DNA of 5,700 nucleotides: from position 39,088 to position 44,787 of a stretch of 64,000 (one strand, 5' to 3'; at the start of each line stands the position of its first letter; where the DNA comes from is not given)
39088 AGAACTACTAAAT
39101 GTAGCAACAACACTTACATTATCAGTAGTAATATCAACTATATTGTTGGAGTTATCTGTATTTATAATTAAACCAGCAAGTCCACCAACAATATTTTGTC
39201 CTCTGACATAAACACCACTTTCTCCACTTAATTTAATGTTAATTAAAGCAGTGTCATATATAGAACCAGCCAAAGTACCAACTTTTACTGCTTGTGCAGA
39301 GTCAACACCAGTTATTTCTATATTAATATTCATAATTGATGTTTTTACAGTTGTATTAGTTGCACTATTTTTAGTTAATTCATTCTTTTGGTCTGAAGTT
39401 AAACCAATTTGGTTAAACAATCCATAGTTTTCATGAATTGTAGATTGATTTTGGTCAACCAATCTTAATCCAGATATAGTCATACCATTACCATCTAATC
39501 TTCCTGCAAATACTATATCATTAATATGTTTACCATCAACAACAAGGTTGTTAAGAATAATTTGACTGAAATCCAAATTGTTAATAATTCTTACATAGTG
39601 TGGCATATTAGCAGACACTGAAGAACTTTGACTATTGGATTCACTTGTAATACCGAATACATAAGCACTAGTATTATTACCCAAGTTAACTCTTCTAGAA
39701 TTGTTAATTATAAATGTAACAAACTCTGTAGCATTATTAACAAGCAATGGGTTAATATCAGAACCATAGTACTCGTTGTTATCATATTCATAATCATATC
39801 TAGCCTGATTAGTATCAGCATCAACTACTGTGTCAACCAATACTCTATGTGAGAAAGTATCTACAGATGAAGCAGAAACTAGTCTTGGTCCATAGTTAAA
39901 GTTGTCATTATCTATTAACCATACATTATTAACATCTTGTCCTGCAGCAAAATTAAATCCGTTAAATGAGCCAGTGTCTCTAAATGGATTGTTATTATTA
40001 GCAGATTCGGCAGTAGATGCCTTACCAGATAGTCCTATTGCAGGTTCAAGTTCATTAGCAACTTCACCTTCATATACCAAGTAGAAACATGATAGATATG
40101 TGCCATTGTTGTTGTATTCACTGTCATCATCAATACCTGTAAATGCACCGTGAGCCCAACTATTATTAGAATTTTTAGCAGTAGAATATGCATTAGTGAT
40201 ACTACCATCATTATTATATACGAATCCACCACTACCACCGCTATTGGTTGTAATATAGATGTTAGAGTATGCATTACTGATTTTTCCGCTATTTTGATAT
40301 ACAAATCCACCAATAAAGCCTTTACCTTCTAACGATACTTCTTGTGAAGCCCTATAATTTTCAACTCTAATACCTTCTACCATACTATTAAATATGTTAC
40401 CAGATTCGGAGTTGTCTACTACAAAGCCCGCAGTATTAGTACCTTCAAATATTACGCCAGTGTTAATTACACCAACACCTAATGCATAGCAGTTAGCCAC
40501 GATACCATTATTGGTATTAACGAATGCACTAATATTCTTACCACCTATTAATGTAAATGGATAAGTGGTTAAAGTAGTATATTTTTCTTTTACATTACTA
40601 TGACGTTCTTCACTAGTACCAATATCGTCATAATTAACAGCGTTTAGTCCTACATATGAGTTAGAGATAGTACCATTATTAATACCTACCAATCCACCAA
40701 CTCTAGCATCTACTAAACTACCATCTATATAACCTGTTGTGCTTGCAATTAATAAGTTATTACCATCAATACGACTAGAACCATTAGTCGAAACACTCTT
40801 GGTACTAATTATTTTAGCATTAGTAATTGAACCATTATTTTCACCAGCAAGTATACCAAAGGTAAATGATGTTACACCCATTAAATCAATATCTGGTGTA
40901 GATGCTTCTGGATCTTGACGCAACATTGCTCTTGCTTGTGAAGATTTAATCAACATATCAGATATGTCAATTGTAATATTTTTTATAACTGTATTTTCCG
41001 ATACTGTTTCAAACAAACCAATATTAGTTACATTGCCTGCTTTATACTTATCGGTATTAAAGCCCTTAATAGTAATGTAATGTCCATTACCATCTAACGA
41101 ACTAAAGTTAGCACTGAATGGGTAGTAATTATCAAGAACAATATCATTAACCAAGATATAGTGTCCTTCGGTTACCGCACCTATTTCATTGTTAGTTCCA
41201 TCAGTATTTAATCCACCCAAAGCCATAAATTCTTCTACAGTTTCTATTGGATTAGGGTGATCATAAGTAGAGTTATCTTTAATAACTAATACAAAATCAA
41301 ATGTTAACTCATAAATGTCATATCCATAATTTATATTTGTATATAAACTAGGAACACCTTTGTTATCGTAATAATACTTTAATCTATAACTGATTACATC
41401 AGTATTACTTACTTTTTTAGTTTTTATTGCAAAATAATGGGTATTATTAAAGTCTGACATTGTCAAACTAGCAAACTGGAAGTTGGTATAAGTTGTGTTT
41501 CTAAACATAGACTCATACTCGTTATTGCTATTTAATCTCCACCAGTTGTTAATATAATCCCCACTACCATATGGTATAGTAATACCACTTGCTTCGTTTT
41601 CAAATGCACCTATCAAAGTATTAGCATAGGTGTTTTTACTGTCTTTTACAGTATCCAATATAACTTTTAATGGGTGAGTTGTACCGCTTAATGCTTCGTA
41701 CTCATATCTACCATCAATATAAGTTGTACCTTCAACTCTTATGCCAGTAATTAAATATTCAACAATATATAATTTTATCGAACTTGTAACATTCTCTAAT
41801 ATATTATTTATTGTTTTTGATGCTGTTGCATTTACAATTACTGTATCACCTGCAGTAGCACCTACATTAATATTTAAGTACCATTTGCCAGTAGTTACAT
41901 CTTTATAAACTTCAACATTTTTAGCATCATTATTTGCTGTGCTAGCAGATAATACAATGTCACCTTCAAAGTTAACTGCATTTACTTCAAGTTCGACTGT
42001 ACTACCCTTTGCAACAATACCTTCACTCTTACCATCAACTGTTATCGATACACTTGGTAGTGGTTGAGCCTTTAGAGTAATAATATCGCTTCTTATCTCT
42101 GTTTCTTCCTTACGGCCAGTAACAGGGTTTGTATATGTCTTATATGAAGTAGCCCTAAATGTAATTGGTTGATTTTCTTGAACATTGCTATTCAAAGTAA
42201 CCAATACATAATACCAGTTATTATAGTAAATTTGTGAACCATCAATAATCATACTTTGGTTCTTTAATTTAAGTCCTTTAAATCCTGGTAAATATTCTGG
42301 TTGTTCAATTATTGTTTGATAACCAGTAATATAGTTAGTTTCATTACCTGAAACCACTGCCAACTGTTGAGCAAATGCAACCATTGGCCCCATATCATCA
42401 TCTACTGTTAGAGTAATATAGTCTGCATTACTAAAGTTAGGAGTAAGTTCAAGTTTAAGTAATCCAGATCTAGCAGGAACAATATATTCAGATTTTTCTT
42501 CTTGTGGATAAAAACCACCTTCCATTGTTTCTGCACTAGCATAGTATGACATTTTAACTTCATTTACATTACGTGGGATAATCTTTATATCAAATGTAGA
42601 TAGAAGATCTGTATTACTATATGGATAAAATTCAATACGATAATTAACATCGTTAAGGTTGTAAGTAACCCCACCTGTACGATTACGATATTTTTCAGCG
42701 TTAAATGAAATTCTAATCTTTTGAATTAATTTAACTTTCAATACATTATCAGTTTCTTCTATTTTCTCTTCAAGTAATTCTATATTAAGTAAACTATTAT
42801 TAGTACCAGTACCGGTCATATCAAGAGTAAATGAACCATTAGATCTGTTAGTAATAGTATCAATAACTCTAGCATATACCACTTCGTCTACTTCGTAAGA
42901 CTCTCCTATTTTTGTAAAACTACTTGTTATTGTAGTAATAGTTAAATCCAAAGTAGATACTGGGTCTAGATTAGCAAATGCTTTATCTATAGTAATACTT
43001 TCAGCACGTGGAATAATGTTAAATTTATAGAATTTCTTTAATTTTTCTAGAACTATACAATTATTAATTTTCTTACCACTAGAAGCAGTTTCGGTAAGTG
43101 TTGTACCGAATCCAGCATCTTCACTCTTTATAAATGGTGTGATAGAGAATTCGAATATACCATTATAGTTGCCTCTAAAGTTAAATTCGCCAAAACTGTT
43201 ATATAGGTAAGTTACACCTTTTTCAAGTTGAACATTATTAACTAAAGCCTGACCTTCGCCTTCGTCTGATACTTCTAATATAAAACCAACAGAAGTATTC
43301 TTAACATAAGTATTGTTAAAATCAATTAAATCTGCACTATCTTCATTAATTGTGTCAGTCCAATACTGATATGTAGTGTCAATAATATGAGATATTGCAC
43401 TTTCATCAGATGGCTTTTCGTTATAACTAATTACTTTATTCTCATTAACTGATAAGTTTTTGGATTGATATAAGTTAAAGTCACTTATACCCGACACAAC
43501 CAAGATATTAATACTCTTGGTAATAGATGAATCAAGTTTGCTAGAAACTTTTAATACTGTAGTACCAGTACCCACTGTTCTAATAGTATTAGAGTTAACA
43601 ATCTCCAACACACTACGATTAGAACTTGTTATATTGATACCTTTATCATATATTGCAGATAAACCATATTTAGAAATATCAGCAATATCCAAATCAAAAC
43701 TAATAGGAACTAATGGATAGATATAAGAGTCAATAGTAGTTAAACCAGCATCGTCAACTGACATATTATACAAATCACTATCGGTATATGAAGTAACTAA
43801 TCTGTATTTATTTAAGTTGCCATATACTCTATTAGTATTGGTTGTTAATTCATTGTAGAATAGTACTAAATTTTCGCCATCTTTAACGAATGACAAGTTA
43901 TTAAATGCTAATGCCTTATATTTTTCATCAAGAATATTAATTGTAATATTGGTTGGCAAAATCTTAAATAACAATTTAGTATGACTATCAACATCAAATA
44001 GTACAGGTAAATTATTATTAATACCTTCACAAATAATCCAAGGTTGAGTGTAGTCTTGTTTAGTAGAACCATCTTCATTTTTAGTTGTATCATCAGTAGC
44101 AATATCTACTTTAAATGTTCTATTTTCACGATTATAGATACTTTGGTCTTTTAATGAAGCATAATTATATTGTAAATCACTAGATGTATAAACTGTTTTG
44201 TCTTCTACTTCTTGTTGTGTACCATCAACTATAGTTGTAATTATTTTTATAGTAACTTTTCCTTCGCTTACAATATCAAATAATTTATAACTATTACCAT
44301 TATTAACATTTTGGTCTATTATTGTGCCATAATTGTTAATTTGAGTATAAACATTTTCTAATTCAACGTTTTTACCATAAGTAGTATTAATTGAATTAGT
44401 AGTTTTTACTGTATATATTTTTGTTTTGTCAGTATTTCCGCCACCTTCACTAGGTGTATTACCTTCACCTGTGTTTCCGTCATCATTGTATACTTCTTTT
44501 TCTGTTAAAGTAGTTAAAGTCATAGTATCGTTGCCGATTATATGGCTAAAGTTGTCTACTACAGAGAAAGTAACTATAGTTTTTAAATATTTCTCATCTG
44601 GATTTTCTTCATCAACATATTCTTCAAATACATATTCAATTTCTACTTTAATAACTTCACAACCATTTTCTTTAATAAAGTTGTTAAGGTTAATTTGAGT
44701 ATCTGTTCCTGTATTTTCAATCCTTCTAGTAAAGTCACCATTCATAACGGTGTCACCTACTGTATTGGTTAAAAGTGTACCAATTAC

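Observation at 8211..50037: Two tandem giant lipoprotein genes (about 7,738 and 5,991 codons) fill 64% of the window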

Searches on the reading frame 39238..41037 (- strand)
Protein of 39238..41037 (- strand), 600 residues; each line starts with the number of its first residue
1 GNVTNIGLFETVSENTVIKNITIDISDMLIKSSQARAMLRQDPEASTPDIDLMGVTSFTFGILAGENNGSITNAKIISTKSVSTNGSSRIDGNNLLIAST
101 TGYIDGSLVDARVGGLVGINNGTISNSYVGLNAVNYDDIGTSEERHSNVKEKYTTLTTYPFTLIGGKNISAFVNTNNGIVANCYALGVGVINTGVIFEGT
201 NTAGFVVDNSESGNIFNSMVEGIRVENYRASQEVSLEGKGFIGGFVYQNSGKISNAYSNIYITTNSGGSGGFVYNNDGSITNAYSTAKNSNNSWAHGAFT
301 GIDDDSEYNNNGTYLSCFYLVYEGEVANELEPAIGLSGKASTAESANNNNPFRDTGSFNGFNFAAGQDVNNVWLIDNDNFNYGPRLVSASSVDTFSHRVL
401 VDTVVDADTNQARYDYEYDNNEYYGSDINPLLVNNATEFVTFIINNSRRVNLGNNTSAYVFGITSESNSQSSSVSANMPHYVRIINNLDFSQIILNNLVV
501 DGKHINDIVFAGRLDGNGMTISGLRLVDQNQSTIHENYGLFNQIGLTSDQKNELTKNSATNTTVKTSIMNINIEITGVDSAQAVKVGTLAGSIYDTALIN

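Call 19: search_protein_families(library=pfam, proteins=[window:39238-41037:-], max_evalue=1)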
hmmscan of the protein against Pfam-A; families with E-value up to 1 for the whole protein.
window:39238-41037:- (600 aa): 3 families
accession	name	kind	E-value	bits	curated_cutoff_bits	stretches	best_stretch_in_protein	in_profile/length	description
PF04558.20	tRNA_synt_1c_R1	-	0.0077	16.7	28.6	1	539-593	5-59/162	Glutaminyl-tRNA synthetase, non-specific RNA binding region part 1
PF07581.17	Glug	-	0.061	14.2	20.5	1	112-129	4-23/28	The GLUG motif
PF15976.11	CooC_C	-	0.35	11.4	29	0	510-588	20-89/93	CS1-pili formation C-terminal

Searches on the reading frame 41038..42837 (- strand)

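Call 19: search_protein_families(library=pfam, proteins=[window:41038-42837:-], max_evalue=1)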
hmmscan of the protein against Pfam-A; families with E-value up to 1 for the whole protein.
window:41038-42837:- (600 aa): 2 families
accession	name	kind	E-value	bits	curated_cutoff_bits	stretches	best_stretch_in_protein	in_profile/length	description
PF03422.21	CBM_6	-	0.014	16.1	28.9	1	269-330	22-84/125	Carbohydrate binding module (family 6)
PF20807.2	VP5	-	0.015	15.5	22.4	1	335-382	141-188/195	Viral structural protein 5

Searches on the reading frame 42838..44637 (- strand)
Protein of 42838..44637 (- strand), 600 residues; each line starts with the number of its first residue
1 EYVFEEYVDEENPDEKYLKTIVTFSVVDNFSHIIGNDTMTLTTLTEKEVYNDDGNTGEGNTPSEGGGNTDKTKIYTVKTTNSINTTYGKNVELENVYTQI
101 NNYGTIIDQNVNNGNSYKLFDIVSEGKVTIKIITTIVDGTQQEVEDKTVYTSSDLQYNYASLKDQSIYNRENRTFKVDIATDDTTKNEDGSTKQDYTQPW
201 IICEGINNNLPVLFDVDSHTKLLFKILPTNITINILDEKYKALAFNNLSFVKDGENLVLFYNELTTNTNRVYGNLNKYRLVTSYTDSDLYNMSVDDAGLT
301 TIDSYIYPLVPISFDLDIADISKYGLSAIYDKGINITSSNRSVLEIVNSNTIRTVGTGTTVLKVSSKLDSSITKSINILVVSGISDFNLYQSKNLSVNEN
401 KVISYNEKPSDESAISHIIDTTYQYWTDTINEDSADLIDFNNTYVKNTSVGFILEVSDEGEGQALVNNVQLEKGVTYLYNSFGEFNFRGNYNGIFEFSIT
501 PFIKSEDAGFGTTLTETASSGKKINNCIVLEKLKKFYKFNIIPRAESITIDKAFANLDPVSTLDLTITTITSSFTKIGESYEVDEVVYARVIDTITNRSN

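Call 19: search_protein_families(library=pfam, proteins=[window:42838-44637:-], max_evalue=1)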
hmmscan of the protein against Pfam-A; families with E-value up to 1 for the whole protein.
window:42838-44637:- (600 aa): 1 family
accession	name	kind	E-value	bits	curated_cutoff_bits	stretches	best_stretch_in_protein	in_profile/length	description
PF10126.14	Nit_Regul_Hom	-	0.014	15.8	23.8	1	371-420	13-60/107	Uncharacterized protein, homolog of nitrogen regulatory protein PII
